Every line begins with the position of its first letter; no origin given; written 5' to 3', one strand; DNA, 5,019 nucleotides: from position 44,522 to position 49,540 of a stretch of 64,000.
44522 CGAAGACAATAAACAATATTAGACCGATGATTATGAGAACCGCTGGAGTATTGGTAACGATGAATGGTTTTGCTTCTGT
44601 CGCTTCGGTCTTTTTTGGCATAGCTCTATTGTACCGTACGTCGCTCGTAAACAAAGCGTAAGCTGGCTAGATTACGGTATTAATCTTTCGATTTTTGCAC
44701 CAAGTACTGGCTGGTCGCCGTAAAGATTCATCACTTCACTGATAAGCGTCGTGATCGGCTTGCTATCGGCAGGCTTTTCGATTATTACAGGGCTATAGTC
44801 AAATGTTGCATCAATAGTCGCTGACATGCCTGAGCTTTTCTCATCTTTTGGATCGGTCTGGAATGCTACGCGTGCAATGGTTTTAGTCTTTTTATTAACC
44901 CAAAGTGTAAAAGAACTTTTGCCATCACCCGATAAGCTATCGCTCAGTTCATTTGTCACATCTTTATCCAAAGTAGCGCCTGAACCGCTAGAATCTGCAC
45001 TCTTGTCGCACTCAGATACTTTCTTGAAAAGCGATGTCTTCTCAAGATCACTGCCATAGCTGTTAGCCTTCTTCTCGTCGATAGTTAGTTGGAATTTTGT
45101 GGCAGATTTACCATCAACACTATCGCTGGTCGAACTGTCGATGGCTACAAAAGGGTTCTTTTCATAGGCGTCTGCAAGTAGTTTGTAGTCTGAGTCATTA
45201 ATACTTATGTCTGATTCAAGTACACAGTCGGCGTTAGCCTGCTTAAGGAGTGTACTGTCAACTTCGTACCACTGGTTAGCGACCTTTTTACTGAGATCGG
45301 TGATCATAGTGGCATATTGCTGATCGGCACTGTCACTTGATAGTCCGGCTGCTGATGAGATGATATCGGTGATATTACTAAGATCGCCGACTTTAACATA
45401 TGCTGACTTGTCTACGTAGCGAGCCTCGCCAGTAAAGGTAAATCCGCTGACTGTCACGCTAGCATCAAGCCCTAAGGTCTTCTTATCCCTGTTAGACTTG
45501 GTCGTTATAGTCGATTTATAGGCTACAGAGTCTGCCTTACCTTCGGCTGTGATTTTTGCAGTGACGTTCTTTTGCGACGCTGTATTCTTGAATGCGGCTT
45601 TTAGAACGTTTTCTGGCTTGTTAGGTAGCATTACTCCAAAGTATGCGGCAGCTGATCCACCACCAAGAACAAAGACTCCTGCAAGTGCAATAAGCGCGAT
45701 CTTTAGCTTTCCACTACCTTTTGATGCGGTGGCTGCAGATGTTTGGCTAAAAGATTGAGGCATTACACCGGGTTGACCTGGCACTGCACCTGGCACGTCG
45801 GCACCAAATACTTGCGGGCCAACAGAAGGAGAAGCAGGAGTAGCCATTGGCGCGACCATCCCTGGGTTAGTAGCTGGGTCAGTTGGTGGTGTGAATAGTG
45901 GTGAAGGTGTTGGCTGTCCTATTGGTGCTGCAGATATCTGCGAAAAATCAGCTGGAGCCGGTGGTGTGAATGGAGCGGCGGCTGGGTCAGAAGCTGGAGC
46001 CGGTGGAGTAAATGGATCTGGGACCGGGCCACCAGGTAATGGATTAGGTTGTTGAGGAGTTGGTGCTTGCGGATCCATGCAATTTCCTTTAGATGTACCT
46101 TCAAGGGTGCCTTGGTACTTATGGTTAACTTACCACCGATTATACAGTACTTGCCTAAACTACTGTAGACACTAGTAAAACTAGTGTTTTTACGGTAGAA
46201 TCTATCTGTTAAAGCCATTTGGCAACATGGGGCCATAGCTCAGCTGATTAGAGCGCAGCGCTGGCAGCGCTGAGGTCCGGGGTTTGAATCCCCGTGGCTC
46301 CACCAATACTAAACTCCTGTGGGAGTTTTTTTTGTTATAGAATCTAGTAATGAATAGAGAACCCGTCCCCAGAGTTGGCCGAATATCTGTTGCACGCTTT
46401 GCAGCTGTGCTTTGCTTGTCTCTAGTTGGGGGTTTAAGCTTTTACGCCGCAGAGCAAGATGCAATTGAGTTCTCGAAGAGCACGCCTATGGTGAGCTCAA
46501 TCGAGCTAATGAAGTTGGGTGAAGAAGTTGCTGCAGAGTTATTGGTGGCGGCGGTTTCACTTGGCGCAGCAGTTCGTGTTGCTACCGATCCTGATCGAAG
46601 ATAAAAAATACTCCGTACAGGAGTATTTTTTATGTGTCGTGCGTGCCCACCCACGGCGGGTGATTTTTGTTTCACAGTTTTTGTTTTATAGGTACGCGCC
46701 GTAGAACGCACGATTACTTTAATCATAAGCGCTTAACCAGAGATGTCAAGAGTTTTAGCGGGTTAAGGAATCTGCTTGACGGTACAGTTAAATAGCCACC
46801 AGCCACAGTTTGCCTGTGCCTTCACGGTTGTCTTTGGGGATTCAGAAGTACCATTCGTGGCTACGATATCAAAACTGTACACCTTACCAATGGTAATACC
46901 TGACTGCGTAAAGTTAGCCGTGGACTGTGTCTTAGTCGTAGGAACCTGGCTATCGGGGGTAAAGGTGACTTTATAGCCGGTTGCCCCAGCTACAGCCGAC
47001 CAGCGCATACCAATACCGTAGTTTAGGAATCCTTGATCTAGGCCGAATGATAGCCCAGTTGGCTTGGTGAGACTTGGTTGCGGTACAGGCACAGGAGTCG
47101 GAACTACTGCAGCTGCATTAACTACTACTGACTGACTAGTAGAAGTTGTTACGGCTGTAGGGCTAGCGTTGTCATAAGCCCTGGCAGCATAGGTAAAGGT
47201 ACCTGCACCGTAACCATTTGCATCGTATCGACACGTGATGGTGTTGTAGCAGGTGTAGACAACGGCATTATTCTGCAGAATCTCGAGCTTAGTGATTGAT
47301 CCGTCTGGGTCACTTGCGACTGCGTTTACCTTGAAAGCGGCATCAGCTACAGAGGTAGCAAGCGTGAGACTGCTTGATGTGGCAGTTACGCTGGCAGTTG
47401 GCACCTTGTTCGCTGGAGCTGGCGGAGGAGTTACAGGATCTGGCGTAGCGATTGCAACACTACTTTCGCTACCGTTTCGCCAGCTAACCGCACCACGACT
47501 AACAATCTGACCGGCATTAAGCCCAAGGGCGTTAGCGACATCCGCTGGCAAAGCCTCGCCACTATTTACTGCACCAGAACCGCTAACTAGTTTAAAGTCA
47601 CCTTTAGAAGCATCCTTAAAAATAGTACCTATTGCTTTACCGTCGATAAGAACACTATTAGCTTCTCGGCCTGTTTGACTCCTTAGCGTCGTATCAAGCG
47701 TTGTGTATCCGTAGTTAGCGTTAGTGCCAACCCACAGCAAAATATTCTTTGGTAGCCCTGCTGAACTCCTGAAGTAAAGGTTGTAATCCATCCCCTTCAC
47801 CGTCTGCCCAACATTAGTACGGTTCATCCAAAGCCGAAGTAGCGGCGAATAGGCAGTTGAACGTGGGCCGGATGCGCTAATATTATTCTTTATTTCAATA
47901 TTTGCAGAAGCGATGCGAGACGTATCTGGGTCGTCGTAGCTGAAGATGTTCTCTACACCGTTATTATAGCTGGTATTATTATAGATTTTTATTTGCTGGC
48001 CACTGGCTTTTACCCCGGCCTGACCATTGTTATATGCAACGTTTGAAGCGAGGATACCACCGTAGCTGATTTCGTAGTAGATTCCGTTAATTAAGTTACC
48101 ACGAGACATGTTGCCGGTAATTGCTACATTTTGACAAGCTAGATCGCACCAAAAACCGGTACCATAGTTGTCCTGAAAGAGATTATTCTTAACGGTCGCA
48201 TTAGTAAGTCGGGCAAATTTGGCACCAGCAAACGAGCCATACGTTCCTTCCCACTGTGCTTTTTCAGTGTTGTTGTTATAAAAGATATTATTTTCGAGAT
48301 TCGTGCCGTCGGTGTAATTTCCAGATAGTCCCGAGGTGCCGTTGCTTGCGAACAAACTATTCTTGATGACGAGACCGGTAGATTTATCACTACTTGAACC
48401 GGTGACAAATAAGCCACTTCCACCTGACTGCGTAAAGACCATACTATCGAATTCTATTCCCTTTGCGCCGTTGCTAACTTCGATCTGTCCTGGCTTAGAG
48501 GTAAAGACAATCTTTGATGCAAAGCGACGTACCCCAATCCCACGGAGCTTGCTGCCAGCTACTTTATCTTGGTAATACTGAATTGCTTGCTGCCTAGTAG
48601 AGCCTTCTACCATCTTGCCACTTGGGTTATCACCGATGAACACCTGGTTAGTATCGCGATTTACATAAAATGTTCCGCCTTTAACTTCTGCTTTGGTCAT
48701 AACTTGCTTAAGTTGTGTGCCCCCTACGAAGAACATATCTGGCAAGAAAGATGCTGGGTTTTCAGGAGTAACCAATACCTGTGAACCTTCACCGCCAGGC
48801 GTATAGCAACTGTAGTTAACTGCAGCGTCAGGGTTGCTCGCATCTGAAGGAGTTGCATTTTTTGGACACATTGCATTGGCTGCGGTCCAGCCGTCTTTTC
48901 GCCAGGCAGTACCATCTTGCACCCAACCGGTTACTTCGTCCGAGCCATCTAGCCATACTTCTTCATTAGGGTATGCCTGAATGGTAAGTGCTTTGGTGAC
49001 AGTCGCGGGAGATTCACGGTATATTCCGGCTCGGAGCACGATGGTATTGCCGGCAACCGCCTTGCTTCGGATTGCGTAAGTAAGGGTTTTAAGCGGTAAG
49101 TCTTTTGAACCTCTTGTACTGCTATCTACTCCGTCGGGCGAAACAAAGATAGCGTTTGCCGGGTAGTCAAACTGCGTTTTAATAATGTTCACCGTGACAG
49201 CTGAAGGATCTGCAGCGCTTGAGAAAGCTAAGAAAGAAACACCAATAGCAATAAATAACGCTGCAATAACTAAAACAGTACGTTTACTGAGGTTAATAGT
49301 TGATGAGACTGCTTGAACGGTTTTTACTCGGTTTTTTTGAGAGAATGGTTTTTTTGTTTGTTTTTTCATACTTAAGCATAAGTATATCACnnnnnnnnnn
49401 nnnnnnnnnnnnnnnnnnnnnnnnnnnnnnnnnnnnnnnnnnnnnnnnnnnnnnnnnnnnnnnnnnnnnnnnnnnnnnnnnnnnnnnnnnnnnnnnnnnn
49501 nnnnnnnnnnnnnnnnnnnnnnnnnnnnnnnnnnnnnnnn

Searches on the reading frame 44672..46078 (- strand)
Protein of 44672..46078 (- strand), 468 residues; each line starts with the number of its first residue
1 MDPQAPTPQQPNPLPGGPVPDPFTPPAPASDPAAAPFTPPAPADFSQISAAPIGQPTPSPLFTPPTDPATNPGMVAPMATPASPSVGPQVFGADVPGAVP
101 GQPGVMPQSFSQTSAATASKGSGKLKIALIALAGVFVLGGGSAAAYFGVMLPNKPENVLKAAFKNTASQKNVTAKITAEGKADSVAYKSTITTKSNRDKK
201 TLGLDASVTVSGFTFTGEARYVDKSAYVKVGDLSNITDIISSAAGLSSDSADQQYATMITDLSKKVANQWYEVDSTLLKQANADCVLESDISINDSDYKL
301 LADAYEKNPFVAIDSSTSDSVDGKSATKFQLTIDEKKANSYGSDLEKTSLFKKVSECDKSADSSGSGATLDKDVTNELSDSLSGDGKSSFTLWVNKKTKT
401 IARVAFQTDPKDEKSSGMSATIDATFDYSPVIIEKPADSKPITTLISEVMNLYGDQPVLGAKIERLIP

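Call 49: find_encoding_contigs(protein=window:44672-46078:-, flank=10000, max_places=1)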
Protein window:44672-46078:- (468 aa): no gene with exactly this product is on record in the collection.

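Call 52: search_protein_families(library=pfam, proteins=[window:44672-46078:-], max_evalue=0.0001)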
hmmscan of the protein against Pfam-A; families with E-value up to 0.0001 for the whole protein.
window:44672-46078:- (468 aa): 0 families

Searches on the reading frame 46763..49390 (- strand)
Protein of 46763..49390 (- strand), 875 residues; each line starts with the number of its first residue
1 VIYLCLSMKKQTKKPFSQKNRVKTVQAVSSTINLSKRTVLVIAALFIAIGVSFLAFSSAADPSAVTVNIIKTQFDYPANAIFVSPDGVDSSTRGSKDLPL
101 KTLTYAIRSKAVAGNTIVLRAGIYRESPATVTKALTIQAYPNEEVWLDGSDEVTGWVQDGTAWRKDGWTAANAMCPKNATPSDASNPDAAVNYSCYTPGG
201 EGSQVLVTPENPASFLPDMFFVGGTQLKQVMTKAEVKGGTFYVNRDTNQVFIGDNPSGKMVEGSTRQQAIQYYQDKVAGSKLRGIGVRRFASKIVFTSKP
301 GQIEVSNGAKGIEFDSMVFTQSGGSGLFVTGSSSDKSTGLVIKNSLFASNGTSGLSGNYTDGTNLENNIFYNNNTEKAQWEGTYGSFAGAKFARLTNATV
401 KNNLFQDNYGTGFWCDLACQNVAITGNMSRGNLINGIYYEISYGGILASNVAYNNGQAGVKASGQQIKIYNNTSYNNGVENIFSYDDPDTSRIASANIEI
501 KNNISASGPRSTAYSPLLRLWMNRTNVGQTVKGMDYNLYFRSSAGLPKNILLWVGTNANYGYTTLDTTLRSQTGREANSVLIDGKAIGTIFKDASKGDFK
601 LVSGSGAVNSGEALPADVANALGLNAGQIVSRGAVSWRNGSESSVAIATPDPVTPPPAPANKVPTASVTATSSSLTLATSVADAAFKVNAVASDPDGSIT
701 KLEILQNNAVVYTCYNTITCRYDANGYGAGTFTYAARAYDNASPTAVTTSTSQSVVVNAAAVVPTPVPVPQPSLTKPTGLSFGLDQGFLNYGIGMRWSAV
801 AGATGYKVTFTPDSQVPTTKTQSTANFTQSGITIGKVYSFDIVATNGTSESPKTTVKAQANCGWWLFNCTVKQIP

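Call 52: search_protein_families(library=pfam, proteins=[window:46763-49390:-], max_evalue=0.0001)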
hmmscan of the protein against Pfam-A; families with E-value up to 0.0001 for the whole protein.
window:46763-49390:- (875 aa): 2 families
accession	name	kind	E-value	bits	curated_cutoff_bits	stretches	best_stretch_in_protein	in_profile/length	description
PF13229.12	Beta_helix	-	1.2e-12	48.2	25.9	1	307-473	6-157/158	Right handed beta helix region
PF00041.27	fn3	-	7.7e-05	23.3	25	0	792-855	15-82/84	Fibronectin type III domain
